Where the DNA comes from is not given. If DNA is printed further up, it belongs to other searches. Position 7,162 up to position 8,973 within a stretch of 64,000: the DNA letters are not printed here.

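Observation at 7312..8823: Complete PocR-GAF-GGDEF diguanylate-cyclase-type gene embedded in archaeal DNA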

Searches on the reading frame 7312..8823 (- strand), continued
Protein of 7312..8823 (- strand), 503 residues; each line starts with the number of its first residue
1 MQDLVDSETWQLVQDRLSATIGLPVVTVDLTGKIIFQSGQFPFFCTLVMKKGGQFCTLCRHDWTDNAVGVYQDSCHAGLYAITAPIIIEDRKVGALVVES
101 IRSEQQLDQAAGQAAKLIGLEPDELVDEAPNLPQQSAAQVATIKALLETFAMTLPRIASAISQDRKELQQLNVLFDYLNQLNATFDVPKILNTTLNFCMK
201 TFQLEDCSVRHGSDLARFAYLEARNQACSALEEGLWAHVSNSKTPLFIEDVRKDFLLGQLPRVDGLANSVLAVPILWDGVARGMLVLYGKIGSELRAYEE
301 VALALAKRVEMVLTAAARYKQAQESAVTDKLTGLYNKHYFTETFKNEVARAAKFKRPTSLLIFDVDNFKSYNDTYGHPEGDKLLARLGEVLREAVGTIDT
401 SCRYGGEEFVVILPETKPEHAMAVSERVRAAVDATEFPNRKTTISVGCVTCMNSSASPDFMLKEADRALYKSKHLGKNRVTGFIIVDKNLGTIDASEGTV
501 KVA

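Call 50: list_cluster_members(proteins=[P0005, P0015, P0028, P0043, P0048, P0052, P0057, P0061, P0065, P0069])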
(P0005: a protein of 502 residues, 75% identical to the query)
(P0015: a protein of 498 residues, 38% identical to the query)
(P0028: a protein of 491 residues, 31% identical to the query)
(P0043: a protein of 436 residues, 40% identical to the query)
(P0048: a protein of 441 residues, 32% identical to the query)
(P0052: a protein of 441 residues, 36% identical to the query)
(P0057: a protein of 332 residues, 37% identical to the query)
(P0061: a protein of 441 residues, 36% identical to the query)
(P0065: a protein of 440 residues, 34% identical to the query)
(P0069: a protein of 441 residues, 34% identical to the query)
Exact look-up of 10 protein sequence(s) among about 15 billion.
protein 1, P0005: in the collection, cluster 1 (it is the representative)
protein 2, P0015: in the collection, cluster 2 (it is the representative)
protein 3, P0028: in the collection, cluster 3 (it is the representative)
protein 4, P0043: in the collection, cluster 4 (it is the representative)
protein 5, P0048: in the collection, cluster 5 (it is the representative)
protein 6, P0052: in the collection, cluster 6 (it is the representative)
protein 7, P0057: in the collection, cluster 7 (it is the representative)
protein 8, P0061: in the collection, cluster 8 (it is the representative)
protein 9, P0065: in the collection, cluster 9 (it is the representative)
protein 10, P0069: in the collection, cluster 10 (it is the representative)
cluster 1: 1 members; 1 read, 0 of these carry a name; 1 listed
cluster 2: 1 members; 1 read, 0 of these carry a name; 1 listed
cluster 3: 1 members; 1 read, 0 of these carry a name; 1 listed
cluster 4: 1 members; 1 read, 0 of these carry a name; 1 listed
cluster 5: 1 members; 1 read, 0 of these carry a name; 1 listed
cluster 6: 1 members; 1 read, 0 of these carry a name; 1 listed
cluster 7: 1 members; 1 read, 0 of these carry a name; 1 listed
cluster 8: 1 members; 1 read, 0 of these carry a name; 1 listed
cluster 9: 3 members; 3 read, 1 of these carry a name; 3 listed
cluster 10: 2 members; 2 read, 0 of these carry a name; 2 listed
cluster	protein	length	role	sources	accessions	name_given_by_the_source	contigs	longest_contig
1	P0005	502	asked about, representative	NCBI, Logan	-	-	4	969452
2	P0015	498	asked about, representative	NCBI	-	-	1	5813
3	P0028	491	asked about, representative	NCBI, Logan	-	-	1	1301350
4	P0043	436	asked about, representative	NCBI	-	-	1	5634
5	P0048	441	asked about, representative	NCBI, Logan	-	-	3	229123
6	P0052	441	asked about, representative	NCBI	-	-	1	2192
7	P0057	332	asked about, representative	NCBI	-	-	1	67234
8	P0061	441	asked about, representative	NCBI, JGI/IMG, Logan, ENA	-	-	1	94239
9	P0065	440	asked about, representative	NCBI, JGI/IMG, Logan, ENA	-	-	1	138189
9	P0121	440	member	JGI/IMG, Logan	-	diguanylate cyclase (GGDEF)-like protein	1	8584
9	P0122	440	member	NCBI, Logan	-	-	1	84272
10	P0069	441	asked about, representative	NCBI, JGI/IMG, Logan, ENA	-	-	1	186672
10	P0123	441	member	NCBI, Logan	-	-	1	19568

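Call 51: find_encoding_contigs(protein=P0030, flank=7000, max_places=1)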
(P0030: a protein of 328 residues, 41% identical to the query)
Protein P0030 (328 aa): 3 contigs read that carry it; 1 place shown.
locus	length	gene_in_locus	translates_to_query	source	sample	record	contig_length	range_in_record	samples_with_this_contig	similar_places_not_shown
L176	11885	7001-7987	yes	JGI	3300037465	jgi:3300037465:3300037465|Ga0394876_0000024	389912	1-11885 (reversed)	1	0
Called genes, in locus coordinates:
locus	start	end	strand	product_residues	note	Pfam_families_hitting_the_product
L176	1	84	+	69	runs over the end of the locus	-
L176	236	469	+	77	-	-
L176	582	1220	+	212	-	PF00004:AAA (faint), PF00735:Septin (weak), PF01926:MMR_HSR1, PF02421:FeoB_N (faint), PF16897:MMR_HSR1_Xtn (weak), PF00009:GTP_EFTU (weak)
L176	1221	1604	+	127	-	PF09846:OapB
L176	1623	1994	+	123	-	PF09845:OapC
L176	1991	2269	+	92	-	-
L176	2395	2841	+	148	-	-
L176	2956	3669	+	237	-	-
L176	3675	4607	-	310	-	PF04014:MazE_antitoxin (faint)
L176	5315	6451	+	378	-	PF01368:DHH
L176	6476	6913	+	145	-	-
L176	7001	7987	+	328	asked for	PF00990:GGDEF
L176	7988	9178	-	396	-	PF01926:MMR_HSR1, PF02421:FeoB_N (faint), PF08438:YGR210-like_G4, PF02824:TGS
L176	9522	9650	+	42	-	-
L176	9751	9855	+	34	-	-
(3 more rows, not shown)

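Call 52: find_encoding_contigs(protein=P0048, flank=7000, max_places=1)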
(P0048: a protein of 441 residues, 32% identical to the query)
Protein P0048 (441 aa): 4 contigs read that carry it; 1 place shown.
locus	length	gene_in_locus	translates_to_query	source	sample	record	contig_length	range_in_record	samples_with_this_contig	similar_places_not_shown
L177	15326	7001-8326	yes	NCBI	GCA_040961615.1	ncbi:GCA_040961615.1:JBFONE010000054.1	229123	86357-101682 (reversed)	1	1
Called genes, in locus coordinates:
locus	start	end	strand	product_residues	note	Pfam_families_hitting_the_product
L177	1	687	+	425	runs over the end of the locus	PF03446:NAD_binding_2 (faint), PF03721:UDPG_MGDP_dh_N, PF03807:F420_oxidored (faint), PF00984:UDPG_MGDP_dh, PF03720:UDPG_MGDP_dh_C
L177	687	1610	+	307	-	PF01073:3Beta_HSD, PF01370:Epimerase, PF02719:Polysacc_synt_2 (faint), PF04321:RmlD_sub_bind, PF16363:GDP_Man_Dehyd, PF07993:NAD_binding_4 (weak)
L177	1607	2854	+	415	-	PF01943:Polysacc_synt, PF13440:Polysacc_synt_3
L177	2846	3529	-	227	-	PF05401:NodS (weak), PF13489:Methyltransf_23, PF02353:CMAS, PF05148:Methyltransf_8 (faint), PF13847:Methyltransf_31, PF08241:Methyltransf_11, PF08242:Methyltransf_12, PF13649:Methyltransf_25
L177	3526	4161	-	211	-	PF02353:CMAS (weak), PF13489:Methyltransf_23, PF03291:mRNA_G-N7_MeTrfase (faint), PF07021:MetW, PF13847:Methyltransf_31, PF08241:Methyltransf_11, PF08242:Methyltransf_12, PF13649:Methyltransf_25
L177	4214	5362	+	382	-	PF08442:ATP-grasp_2, PF13549:ATP-grasp_5 (faint), PF24948:Citrate_synth_N, PF16114:Citrate_bind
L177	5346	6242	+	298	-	PF02629:CoA_binding, PF13380:CoA_binding_2 (faint), PF00549:Ligase_CoA, PF13607:Succ_CoA_lig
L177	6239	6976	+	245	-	PF00285:Citrate_synt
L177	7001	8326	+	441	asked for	PF00990:GGDEF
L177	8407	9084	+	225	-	PF13529:Peptidase_C39_2, PF03412:Peptidase_C39 (faint)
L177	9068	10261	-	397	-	PF01926:MMR_HSR1, PF08438:YGR210-like_G4, PF02824:TGS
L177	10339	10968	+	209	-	-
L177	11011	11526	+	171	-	-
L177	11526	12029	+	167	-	-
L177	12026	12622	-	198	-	PF00149:Metallophos, PF12850:Metallophos_2, PF14582:Metallophos_3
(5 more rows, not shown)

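Call 66: predict_structure(alignment_id=A1)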
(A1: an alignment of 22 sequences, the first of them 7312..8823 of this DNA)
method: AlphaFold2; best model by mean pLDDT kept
length: 503 residues; sequences in the alignment: 22
mean_pLDDT: 88.6   pTM: 0.47
mean pLDDT of the five models: 88.6, 88.1, 88.0, 87.5, 87.0
residues with pLDDT >= 90: 295; 70-90: 191; 50-70: 10; < 50: 7
segments of 3 or more residues with pLDDT < 50: 498-503
pLDDT, mean of each block of 10 residues (from residue 1): 88 95 95 94 93 92 91 91 92 94 84 89 90 90 93 90 83 83 88 92 91 89 87 93 93 89 87 91 94 85 90 87 77 89 92 93 90 67 91 89 91 94 95 84 94 90 94 91 85 64 31
secondary structure, 60 per line:
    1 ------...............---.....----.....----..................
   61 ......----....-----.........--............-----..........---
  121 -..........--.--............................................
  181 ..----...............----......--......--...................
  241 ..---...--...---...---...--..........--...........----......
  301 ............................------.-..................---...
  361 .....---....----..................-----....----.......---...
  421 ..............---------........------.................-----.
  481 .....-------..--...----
elements in order: H7-21 E25-29 E34-38 H43-66 E71-74 E80-88 E91-102 H108-117 H122-131 H137-182 H187-201 E206-211 E214-219 H222-242 E246-248 E268-277 E280-290 H295-327 H337-354 E358-365 H369-372 H377-394 E400-403 E408-414 H418-434 E444-451 H458-474 E480-485

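Call 68: fold_search(model_id=the predicted structure, library=pdb)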
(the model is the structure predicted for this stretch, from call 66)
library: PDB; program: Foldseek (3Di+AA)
matches with E <= 10: 1431; with E <= 0.001: 343
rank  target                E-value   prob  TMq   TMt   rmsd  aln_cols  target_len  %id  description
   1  5llw_A                2.9e-23  1.00  0.32  0.24  17.4       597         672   18  Bacteriophytochrome activated diguanylyl cyclase from Idiomarina species A28L (released 2017-03-15)
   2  6et7_A                3.4e-23  1.00  0.31  0.25  19.0       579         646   18  Activated heterodimer of the bacteriophytochrome regulated diguanylyl cyclase variant - S505V A526V - from Idiomarina  (released 2018-06-13)
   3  5llw_B                4.2e-23  1.00  0.34  0.26  16.9       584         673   19  Bacteriophytochrome activated diguanylyl cyclase from Idiomarina species A28L (released 2017-03-15)
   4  5llx_B                3.9e-22  1.00  0.32  0.25  17.8       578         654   18  Bacteriophytochrome activated diguanylyl cyclase from Idiomarina species A28L with GTP bound (released 2017-03-15)
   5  5llx_A                4.4e-22  1.00  0.32  0.24  18.6       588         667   18  Bacteriophytochrome activated diguanylyl cyclase from Idiomarina species A28L with GTP bound (released 2017-03-15)
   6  6et7_B                9.1e-20  1.00  0.33  0.26  20.3       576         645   17  Activated heterodimer of the bacteriophytochrome regulated diguanylyl cyclase variant - S505V A526V - from Idiomarina  (released 2018-06-13)
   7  4zmu_A                1.9e-18  1.00  0.32  0.45  16.2       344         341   25  Dcsbis, a diguanylate cyclase from Pseudomonas aeruginosa (released 2016-05-04)
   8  4zmu_B                3.3e-17  1.00  0.31  0.45  16.3       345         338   25  Dcsbis, a diguanylate cyclase from Pseudomonas aeruginosa (released 2016-05-04)
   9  3bre_A                7.9e-16  1.00  0.32  0.48   5.7       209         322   32  Crystal Structure of P.aeruginosa PA3702 (released 2008-04-01)
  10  3i5c_A                1.4e-15  1.00  0.30  0.74   5.6       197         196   34  Crystal structure of a fusion protein containing the leucine zipper of GCN4 and the GGDEF domain of WspR from Pseudomo (released 2009-08-18)
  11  5xge                  1.9e-15  1.00  0.32  0.29  13.0       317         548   22  Crystal structure of the PAS-GGDEF-EAL domain of PA0861 from Pseudomonas aeruginosa in complex with cyclic di-GMP (released 2017-12-20)
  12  9g86_A                2.4e-15  1.00  0.31  0.35   5.3       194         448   36  Structure of Response regulator PleD in complex with c-diGMP and pppGpp (released 2025-08-06)
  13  6zxb_A                4.4e-15  1.00  0.34  0.57   2.2       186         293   33  Diguanylate cyclase DgcR (I-site mutant) in native state (released 2021-03-31)
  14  3bre_B                5.5e-15  1.00  0.29  0.44   9.6       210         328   31  Crystal Structure of P.aeruginosa PA3702 (released 2008-04-01)
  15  2wb4_B                5.5e-15  1.00  0.30  0.34   8.1       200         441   36  activated diguanylate cyclase PleD in complex with c-di-GMP (released 2010-04-21)
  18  3ign                  9.6e-15  1.00  0.31  0.91   1.6       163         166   36  Crystal Structure of the GGDEF domain from Marinobacter aquaeolei diguanylate cyclase complexed with c-di-GMP - Northeas (released 2009-08-11)
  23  1w25_A                1.8e-14  1.00  0.32  0.35   7.4       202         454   35  Response regulator PleD in complex with c-diGMP (released 2004-11-18)
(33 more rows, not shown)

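Call 81: find_encoding_contigs(protein=P0023, flank=7000, max_places=1)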
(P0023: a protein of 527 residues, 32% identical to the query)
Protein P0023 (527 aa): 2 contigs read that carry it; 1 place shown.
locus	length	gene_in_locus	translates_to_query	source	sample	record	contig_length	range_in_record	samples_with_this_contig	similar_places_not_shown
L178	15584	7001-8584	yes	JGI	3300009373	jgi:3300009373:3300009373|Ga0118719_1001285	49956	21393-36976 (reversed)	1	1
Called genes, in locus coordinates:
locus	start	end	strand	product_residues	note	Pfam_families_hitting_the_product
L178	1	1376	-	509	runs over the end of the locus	PF01935:DUF87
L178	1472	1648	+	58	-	-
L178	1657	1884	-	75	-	-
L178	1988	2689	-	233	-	PF11848:DUF3368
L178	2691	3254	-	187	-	-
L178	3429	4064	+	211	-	PF00009:GTP_EFTU (faint), PF00735:Septin (weak), PF01926:MMR_HSR1, PF02421:FeoB_N (faint)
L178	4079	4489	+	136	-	PF09846:OapB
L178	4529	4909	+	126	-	PF09845:OapC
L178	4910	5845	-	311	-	PF01895:PhoU (faint)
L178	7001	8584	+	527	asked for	PF10114:PocR, PF13185:GAF_2 (weak), PF00990:GGDEF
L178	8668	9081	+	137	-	-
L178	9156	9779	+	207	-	-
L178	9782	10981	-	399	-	PF01926:MMR_HSR1, PF02421:FeoB_N (faint), PF08438:YGR210-like_G4, PF02824:TGS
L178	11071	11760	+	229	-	PF02811:PHP, PF13263:PHP_C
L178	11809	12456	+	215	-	-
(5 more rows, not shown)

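Call 82: find_encoding_contigs(protein=P0024, flank=7000, max_places=1)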
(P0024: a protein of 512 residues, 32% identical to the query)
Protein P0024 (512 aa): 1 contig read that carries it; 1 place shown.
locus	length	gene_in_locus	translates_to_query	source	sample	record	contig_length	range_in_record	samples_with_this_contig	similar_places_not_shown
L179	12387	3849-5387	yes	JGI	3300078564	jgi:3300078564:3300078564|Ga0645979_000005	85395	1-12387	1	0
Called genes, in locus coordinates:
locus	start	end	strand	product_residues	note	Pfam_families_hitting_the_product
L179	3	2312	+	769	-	?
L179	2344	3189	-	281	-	PF01875:Memo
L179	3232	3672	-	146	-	-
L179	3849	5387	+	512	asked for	PF10114:PocR, PF13185:GAF_2 (faint), PF01590:GAF (faint), PF00990:GGDEF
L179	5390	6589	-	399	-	PF01926:MMR_HSR1, PF08438:YGR210-like_G4, PF02824:TGS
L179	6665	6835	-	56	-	-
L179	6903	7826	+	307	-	-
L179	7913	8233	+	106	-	-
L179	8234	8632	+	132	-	-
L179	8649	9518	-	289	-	PF00892:EamA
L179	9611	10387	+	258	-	PF08704:GCD14, PF03848:TehB (faint), PF01189:Methyltr_RsmB-F (faint), PF13649:Methyltransf_25 (weak), PF13847:Methyltransf_31, PF08241:Methyltransf_11 (weak)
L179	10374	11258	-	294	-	PF09863:DUF2090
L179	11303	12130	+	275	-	-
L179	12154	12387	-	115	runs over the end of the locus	PF09685:MamF_MmsF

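Call 90: search_protein_representatives(alignment_id=A1)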
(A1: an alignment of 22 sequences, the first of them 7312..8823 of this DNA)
Query: 22 sequences, 505 profile positions. Proteins with E-value up to 0.001 (for the whole library): 654301; up to 1e-10: 524371; up to 1e-30: 218437. The best 150 are listed.
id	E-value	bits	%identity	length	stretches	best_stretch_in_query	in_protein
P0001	5.1e-226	767.8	-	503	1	3-503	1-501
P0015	1.5e-190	650.7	-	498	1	4-504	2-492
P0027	1.2e-187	641.2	-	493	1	1-504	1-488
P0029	9.8e-183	625.0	-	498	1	2-487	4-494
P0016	2.9e-175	600.3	-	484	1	11-503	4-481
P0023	3.3e-171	586.9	-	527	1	17-502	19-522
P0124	1.7e-166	571.4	-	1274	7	331-483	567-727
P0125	6.3e-162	556.3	-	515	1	2-501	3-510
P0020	1.9e-159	548.1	-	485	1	2-503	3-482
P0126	3.9e-159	547.1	-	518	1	3-503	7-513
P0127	8.7e-157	539.4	-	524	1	2-486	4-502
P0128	7.7e-155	532.9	-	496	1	3-503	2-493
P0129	1.6e-151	522.0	-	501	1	3-499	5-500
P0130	3.4e-150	517.6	-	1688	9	165-482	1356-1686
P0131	4.8e-149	513.8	-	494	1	7-500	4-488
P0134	6.0e-144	497.0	-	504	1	2-497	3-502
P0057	1.9e-98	346.9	-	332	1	168-499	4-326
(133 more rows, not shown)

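Call 92: find_encoding_contigs(protein=P0126, flank=6000, max_places=1)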
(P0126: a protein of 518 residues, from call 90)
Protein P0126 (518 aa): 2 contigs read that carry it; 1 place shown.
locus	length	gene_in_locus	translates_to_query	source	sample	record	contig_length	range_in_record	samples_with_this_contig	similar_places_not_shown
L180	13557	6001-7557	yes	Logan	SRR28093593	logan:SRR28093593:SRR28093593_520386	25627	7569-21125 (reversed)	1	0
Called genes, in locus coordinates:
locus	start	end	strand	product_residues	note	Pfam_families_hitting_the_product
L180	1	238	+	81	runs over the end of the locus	-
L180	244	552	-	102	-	-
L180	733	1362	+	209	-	PF00009:GTP_EFTU (faint), PF00735:Septin (weak), PF01926:MMR_HSR1, PF02421:FeoB_N (weak), PF16897:MMR_HSR1_Xtn (faint)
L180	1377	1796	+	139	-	PF09846:OapB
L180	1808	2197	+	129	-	PF09845:OapC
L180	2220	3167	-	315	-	PF04014:MazE_antitoxin, PF01895:PhoU (weak)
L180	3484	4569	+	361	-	PF00990:GGDEF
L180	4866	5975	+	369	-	PF01368:DHH, PF02272:DHHA1 (weak)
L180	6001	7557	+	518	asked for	PF10114:PocR, PF13185:GAF_2 (weak), PF01590:GAF (weak), PF00990:GGDEF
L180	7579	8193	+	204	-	PF00702:Hydrolase, PF13419:HAD_2, PF13242:Hydrolase_like (weak)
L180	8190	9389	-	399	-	PF01926:MMR_HSR1, PF02421:FeoB_N (weak), PF08438:YGR210-like_G4, PF02824:TGS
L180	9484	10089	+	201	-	-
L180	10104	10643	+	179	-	-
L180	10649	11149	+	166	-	-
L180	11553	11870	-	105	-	-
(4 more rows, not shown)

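Call 93: find_encoding_contigs(protein=P0134, flank=6000, max_places=1)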
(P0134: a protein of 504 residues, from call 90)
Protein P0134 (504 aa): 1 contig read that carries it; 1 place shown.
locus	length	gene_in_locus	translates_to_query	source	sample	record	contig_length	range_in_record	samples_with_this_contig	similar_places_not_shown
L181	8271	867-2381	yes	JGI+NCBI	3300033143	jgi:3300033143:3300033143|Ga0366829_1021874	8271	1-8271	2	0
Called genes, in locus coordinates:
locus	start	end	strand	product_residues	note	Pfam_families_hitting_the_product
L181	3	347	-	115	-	?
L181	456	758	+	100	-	-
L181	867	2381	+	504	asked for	PF10114:PocR, PF01590:GAF (faint), PF13185:GAF_2 (weak), PF13492:GAF_3 (weak), PF00990:GGDEF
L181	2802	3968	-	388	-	-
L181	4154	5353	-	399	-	PF01926:MMR_HSR1, PF02421:FeoB_N (weak), PF08438:YGR210-like_G4, PF02824:TGS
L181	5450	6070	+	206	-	-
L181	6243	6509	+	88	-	PF24434:DUF7557 (weak)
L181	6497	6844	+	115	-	-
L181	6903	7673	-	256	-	-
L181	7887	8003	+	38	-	-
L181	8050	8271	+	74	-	?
